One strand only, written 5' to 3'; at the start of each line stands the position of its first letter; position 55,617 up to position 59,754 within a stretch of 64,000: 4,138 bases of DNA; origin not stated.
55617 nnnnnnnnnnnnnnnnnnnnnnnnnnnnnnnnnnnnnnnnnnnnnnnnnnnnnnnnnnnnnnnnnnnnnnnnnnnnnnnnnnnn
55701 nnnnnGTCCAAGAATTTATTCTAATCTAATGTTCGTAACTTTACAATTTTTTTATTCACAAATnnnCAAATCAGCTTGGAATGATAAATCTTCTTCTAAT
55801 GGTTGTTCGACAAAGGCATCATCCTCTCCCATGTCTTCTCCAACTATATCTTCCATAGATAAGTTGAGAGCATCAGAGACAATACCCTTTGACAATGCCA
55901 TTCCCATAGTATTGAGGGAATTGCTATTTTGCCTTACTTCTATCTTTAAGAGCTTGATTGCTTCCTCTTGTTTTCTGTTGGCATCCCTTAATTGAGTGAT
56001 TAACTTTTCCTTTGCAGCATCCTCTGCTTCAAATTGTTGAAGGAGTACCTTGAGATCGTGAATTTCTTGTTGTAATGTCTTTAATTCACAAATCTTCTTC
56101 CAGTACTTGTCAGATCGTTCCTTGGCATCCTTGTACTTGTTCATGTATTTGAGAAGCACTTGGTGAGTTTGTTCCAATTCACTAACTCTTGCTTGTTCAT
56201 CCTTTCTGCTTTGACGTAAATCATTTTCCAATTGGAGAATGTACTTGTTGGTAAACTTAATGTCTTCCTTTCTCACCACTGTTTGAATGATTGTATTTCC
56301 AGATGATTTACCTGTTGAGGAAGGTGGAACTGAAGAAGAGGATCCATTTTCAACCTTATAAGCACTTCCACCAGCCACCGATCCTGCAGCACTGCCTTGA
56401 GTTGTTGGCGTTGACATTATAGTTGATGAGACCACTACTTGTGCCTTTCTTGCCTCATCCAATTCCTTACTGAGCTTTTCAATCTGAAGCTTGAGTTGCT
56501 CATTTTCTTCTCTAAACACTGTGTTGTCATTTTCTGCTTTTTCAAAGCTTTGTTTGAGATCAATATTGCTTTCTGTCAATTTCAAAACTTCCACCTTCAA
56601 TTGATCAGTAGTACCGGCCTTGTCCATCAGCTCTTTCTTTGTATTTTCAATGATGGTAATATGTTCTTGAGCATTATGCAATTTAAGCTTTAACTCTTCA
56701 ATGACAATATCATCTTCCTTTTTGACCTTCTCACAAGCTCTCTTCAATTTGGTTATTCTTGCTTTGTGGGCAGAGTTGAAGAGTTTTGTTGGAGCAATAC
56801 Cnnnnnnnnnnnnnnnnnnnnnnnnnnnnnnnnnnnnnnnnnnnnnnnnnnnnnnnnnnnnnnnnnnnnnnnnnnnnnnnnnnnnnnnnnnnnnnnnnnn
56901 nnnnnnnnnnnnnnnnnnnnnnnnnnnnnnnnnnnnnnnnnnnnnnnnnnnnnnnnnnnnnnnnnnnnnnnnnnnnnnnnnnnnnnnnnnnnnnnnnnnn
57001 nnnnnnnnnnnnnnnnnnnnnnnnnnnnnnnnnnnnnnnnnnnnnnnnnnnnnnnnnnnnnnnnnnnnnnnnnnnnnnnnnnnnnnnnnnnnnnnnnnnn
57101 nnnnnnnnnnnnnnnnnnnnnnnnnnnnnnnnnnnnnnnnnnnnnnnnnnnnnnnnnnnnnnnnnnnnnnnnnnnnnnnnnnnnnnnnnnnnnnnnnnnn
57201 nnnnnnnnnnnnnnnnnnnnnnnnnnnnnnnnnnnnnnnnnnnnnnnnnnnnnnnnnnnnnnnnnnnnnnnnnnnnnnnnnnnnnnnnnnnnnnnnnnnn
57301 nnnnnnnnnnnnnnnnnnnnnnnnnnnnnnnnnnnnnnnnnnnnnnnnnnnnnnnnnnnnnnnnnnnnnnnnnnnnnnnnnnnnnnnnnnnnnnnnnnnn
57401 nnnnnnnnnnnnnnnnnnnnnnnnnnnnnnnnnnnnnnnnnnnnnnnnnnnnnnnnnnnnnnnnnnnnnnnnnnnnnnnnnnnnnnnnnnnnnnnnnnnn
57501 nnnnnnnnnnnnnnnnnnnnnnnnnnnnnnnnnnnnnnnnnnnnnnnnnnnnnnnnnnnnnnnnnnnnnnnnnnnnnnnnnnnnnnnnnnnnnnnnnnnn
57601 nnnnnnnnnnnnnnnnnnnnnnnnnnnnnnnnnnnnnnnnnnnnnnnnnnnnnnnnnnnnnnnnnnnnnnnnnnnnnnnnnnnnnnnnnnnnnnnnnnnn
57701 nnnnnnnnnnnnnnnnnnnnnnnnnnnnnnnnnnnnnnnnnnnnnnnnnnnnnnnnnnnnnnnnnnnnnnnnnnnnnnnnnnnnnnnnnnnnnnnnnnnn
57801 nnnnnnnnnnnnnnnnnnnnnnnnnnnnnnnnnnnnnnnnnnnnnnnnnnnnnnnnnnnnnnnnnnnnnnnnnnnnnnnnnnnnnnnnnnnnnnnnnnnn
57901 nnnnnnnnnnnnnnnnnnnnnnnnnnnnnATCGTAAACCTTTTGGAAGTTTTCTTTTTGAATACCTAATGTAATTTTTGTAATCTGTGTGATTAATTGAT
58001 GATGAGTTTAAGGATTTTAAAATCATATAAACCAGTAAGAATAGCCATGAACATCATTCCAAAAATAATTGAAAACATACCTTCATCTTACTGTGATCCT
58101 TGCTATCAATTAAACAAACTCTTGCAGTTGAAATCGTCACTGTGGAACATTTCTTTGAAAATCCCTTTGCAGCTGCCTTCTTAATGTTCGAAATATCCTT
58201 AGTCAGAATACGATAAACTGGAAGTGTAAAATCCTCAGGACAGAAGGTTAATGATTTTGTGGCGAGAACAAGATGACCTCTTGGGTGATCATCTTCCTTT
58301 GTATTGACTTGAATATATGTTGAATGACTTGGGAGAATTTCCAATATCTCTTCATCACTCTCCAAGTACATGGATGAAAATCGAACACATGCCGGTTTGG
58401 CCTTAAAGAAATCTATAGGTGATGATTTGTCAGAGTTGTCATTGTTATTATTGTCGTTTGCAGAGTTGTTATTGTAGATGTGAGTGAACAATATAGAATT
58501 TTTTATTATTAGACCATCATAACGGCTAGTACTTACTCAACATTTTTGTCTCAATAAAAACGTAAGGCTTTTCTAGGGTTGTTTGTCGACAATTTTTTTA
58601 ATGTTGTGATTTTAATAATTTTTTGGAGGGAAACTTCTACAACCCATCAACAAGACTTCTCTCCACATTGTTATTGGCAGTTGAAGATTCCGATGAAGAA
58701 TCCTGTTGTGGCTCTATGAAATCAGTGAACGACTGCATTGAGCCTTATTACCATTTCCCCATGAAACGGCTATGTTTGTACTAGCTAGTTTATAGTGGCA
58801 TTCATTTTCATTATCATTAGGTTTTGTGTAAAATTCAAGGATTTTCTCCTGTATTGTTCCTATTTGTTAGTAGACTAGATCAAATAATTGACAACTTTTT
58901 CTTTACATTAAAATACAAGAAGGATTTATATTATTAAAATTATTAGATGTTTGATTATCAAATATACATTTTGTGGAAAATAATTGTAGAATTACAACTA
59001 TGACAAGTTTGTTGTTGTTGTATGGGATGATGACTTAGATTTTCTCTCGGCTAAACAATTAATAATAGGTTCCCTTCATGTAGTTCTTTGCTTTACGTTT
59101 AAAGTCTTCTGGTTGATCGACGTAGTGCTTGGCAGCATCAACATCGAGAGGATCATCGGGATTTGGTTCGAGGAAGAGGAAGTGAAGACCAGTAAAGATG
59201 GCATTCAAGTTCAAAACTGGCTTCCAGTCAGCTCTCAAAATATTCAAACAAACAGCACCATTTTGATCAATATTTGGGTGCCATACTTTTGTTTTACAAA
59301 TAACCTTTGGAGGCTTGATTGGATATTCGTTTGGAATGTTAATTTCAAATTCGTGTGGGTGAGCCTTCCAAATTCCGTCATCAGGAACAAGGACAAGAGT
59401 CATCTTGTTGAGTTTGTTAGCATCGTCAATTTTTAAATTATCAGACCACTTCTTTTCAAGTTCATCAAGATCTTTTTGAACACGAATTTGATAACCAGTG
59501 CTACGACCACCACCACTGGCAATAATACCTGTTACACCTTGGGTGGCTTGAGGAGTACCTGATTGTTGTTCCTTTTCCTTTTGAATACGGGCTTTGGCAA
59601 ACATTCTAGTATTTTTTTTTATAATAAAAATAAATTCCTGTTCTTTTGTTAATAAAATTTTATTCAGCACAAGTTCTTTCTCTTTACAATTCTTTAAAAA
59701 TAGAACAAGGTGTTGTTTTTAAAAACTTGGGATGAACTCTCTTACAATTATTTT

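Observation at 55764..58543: Unusually small BEACH protein (~850 aa) lacking WD40 repeats, with a 7-nt first exon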

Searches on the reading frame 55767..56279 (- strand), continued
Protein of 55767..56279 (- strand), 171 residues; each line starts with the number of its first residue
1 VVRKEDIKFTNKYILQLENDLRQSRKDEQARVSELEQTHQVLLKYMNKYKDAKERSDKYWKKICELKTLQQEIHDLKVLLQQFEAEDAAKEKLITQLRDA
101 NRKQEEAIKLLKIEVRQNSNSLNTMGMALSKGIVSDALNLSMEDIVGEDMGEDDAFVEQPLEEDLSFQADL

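Call 72: predict_structure(alignment_id=A5)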
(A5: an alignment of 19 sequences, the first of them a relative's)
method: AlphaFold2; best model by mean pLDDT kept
length: 852 residues; sequences in the alignment: 19
mean_pLDDT: 74.6   pTM: 0.63
mean pLDDT of the five models: 74.6, 73.7, 73.1, 70.5, 69.4
residues with pLDDT >= 90: 225; 70-90: 377; 50-70: 135; < 50: 115
segments of 3 or more residues with pLDDT < 50: 357-361, 628-689, 809-852
pLDDT, mean of each block of 10 residues (from residue 1): 75 77 87 85 81 92 86 89 79 89 67 80 92 91 89 90 89 91 91 92 90 84 88 84 90 93 84 78 92 94 92 91 93 92 78 54 68 85 68 70 89 86 91 69 91 96 93 92 68 60 60 89 79 72 74 75 66 66 71 71 70 64 51 28 28 30 35 31 43 68 74 74 75 79 78 78 78 79 77 74 56 38 34 32 42 35
secondary structure, 60 per line:
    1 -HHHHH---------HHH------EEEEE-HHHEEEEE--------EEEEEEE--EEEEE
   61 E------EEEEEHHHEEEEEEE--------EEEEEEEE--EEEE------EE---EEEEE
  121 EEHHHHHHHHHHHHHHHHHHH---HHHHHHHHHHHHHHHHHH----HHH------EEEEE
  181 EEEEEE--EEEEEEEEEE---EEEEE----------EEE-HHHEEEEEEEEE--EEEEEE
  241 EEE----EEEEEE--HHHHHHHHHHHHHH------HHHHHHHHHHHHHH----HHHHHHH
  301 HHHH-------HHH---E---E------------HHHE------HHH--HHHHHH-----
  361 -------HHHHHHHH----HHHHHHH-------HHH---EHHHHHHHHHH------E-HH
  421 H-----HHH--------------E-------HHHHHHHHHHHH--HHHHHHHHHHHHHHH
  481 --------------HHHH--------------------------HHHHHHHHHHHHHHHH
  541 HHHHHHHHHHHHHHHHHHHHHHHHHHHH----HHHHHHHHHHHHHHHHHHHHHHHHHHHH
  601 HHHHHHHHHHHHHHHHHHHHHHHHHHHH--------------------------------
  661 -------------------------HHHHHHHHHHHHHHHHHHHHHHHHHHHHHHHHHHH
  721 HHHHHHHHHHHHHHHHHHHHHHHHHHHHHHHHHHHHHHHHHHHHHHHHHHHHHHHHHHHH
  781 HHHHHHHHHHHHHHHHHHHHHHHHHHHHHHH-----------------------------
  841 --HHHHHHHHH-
elements in order (helices of 4 or more, strands of 3 or more residues): H2-6 E25-29 E34-38 E47-53 E56-61 E68-72 E76-82 E91-98 E101-104 E116-122 H123-141 H145-162 E176-186 E189-198 E202-206 E217-219 E224-232 E235-243 E248-253 H256-269 H276-289 H294-304 H350-355 H368-375 H380-386 H401-410 H452-463 H466-480 H495-498 H525-568 H573-628 H686-811 H843-851
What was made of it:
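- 56268..56438 (-): Disordered Ser/Gly/Thr-rich linker, residues 629-685. Its length varies between species and alleles. pLDDT is about 30 (call 72).
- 55767..55889 (-): Acidic, disordered C-terminal end, residues 812-852. pLDDT is below 50 (call 72).
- Checked: These are separated by a disordered Ser/Gly/Thr linker (629-685) and followed by a disordered acidic end (812-852) (call 72).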

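Call 77: fold_search(model_id=the predicted structure, library=pdb)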
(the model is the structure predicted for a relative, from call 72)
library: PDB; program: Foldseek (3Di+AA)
matches with E <= 10: 644; with E <= 0.001: 45
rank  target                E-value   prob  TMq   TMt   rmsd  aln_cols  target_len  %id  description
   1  1mi1_A                1.0e-24  1.00  0.35  0.69   5.0       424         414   28  Crystal Structure of the PH-BEACH Domain of Human Neurobeachin (released 2002-09-27)
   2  1t77_A                1.9e-24  1.00  0.37  0.73   3.9       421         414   27  Crystal structure of the PH-BEACH domains of human LRBA/BGL (released 2004-12-21)
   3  1mi1_B                1.6e-23  1.00  0.35  0.72   4.5       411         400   28  Crystal Structure of the PH-BEACH Domain of Human Neurobeachin (released 2002-09-27)
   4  6vbu_5                1.6e-08  1.00  0.10  0.28  16.4       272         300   13  Structure of the bovine BBSome complex (released 2020-01-29)
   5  6xtb                  2.9e-08  1.00  0.11  0.37  16.8       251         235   13  Subunit BBS 5 of the human core BBSome complex (released 2020-02-19)
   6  4kho_A                1.6e-07  1.00  0.10  0.27  16.0       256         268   10  Structure of the FACT complex Subunit Spt16M (released 2013-05-29)
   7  4ioy                  1.8e-07  1.00  0.10  0.29  16.7       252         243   13  Structure of the Spt16 Middle Domain Reveals Functional Features of the Histone Chaperone FACT (released 2013-02-20)
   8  7nky_Q                1.8e-07  1.00  0.10  0.20  17.0       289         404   11  RNA Polymerase II-Spt4/5-nucleosome-FACT structure (released 2021-07-07)
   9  8yjm_A                2.1e-07  1.00  0.09  0.21  16.7       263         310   11  Structure of human SPT16 MD-CTD and MCM2 HBD chaperoning a histone H3-H4 tetramer and a single chain H2B-H2A chimera (released 2024-03-20)
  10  7xtd_j                5.2e-07  1.00  0.10  0.17  17.6       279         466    9  RNA polymerase II elongation complex transcribing a nucleosome (EC58oct) (released 2022-09-07)
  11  7xti_j                5.2e-07  1.00  0.10  0.16  17.5       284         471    9  RNA polymerase II elongation complex transcribing a nucleosome (EC58hex) (released 2022-10-12)
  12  9wmw_j                5.2e-07  1.00  0.10  0.16  17.5       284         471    9  Co-transcriptional histone H3K36 methylation complex containing RNA polymerase II elongation complex, Set2, and the up (released 2025-12-24)
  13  7xsx_j                7.2e-07  1.00  0.10  0.16  17.4       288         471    8  RNA polymerase II elongation complex transcribing a nucleosome (EC49) (released 2022-09-07)
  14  8xgc_L                7.6e-07  1.00  0.10  0.15  16.7       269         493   13  Structure of yeast replisome associated with FACT and histone hexamer, Composite map (released 2024-02-14)
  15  7xt7_j                1.4e-06  1.00  0.10  0.16  16.9       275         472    9  RNA polymerase II elongation complex transcribing a nucleosome (EC49B) (released 2022-10-12)
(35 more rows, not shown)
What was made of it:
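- Closest known: Neurobeachin / LRBA PH-BEACH unit. Same: The predicted fold superposes on PH plus BEACH with TM about 0.7 (call 77).
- The AlphaFold model (pLDDT 74.6) matches the neurobeachin and LRBA PH-BEACH crystal structures at E 1e-24 and TM about 0.7 (calls 72, 77).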

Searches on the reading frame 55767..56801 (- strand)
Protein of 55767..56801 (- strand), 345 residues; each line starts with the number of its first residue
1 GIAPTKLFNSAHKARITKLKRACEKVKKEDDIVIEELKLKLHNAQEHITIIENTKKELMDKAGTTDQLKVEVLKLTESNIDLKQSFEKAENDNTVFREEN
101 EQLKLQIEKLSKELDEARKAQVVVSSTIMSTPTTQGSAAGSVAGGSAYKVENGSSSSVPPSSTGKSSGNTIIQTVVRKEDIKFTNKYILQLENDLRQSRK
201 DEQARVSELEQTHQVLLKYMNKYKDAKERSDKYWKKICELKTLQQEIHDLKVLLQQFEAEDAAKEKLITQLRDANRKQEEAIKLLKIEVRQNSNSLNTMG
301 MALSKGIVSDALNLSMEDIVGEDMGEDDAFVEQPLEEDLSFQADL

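Call 15: search_protein_families(library=pfam, proteins=[window:55767-56801:-], max_evalue=10)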
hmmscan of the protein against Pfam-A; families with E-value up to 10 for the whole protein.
seq(345 aa): 3 families
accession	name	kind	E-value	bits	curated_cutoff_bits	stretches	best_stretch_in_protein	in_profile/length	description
PF15294.11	Leu_zip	-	0.00022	21.3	28.2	1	36-122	100-185/275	Leucine zipper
PF08614.16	ATG16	-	0.55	10.8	33.7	1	156-275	46-160/200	Autophagy protein 16 (ATG16)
PF12451.13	VPS11_C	-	0.64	10.7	25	1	268-308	4-44/45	Vacuolar protein sorting protein 11 C terminal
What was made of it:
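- The N. gruberi tail gives a weak Leu_zip hit (call 15).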

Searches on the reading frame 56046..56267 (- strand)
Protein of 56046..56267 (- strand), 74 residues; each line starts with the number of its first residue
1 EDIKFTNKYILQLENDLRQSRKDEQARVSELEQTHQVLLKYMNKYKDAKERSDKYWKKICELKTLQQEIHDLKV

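Call 53: find_related_loci(query=A4, collection=metagenome_contigs, flank=6000)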
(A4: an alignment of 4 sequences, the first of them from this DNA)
Query A4 (74 aa) in metagenome_contigs; peptide patterns used: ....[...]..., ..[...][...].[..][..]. (x = any residue, [..] = any of these).
600 stretches matched a pattern, but none encodes a relative of the query by tblastn (E <= 1e-3).
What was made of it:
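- Tried and rejected: The second matched 600 patterns, but none was confirmed (call 53).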

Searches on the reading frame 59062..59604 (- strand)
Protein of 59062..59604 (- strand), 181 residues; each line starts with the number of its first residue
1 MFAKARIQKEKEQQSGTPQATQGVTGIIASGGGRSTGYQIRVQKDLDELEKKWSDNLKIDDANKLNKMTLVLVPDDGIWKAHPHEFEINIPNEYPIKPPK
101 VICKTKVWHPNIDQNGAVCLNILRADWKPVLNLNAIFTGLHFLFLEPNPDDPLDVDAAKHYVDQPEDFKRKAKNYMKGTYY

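Call 45: search_protein_families(library=pfam, proteins=[window:59062-59604:-], max_evalue=0.001)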
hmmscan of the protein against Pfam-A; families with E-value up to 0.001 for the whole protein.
window:59062-59604:- (181 aa): 1 family
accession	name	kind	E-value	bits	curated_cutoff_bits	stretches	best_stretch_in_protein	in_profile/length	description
PF00179.31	UQ_con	-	8.2e-38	129.6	27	1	41-175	1-139/140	Ubiquitin-conjugating enzyme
